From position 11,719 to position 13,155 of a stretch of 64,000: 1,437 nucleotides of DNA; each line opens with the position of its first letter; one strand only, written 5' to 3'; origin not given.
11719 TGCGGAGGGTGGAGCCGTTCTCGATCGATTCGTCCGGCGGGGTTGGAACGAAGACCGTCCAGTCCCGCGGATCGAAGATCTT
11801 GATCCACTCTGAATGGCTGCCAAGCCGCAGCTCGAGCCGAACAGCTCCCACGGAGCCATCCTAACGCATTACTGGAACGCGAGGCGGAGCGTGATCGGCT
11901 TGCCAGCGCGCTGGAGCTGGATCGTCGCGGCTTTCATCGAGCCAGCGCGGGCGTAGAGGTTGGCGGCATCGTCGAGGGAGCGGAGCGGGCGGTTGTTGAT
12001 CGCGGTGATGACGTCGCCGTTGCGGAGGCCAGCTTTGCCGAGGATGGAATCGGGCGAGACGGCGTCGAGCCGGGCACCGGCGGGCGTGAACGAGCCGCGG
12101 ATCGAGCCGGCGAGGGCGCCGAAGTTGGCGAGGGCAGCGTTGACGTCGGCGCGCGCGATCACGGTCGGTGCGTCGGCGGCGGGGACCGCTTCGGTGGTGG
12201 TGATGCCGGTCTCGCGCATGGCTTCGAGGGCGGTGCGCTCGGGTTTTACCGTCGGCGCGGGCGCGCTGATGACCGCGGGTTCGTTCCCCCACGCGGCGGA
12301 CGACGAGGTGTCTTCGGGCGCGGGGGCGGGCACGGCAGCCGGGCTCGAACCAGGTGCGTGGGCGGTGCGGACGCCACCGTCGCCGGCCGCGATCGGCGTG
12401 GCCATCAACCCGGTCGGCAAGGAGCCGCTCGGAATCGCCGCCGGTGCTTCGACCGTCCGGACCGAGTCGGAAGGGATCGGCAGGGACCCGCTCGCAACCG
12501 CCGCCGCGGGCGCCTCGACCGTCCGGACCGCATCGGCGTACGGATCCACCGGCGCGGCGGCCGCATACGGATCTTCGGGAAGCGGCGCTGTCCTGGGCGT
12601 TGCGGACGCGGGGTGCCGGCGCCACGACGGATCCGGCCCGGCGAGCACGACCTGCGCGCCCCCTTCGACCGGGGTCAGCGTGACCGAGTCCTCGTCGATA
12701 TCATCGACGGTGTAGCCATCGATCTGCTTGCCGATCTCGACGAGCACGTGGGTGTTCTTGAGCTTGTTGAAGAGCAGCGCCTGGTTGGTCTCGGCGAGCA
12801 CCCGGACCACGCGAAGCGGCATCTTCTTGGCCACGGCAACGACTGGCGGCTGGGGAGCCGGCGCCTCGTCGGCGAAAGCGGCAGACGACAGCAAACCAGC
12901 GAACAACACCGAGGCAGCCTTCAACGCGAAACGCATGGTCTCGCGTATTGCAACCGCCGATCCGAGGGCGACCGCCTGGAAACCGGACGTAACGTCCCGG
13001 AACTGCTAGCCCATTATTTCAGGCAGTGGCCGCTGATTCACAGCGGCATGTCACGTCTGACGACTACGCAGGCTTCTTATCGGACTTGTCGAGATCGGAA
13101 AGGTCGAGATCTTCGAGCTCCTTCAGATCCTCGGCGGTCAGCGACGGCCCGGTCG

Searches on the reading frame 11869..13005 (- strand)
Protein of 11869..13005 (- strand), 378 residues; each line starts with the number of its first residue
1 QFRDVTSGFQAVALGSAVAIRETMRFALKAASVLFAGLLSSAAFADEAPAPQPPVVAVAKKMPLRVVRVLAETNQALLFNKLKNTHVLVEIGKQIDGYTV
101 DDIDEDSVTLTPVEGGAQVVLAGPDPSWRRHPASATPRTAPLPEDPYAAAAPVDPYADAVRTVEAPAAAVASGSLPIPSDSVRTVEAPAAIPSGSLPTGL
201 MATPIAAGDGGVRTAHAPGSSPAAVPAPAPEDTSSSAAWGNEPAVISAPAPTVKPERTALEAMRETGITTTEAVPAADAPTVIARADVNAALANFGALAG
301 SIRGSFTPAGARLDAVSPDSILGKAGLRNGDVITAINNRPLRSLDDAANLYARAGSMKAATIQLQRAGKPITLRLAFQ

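Call 49: search_protein_families(library=pfam, proteins=[window:11869-13005:-], max_evalue=0.0001)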
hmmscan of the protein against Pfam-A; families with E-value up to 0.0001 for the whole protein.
window:11869-13005:- (378 aa): 2 families
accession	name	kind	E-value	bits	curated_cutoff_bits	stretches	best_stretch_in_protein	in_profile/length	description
PF17820.7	PDZ_6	-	1.9e-09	37.5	27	1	315-352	4-41/54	PDZ domain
PF13180.12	PDZ_2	-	4.2e-06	27.4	27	1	319-374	22-77/80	PDZ domain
